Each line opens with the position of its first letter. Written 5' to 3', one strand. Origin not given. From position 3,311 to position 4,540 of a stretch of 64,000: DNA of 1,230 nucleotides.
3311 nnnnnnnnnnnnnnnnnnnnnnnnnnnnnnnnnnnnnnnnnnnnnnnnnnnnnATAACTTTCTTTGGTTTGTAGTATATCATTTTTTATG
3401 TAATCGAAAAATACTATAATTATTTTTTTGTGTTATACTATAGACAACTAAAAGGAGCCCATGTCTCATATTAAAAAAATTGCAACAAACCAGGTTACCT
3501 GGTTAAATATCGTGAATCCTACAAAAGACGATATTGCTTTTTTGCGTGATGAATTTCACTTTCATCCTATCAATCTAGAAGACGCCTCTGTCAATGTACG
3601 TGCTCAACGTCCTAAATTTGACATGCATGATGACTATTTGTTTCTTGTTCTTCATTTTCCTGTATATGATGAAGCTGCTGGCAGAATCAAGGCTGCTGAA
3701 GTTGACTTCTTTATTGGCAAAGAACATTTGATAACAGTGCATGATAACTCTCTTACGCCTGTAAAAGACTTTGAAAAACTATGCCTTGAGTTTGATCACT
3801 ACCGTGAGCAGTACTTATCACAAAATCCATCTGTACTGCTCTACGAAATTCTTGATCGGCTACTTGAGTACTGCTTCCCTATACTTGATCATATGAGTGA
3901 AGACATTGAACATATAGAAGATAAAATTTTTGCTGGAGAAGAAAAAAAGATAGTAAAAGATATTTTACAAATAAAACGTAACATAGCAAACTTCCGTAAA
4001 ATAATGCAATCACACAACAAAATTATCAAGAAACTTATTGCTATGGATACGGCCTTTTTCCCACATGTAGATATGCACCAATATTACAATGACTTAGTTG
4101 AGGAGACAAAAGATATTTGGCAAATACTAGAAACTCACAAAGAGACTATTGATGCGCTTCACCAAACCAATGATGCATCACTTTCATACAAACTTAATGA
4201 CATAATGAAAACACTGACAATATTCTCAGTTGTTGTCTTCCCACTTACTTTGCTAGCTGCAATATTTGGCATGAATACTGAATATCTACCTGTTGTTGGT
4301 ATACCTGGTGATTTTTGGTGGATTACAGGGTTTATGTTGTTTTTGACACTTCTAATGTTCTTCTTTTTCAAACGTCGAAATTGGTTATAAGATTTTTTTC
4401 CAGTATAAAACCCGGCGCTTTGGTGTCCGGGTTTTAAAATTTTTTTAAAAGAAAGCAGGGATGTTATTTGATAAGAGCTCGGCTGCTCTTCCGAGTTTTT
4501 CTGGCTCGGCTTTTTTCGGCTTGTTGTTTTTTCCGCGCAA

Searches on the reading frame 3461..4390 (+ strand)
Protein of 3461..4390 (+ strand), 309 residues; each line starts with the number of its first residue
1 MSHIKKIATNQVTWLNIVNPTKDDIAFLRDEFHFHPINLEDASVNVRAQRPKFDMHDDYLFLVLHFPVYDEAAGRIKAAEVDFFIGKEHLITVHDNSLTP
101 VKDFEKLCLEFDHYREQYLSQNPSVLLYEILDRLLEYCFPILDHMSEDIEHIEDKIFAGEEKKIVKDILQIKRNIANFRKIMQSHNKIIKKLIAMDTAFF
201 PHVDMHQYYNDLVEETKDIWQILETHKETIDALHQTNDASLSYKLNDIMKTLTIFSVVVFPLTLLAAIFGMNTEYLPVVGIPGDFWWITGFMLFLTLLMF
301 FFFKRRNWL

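Call 94: search_protein_families(library=pfam, proteins=[window:3461-4390:+], max_evalue=0.00001)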
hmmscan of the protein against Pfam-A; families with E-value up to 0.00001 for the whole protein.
window:3461-4390:+ (309 aa): 1 family
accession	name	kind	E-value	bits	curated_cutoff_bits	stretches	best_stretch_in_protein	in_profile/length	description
PF01544.23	CorA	-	6.8e-59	200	27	1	10-305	2-292/292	CorA-like Mg2+ transporter protein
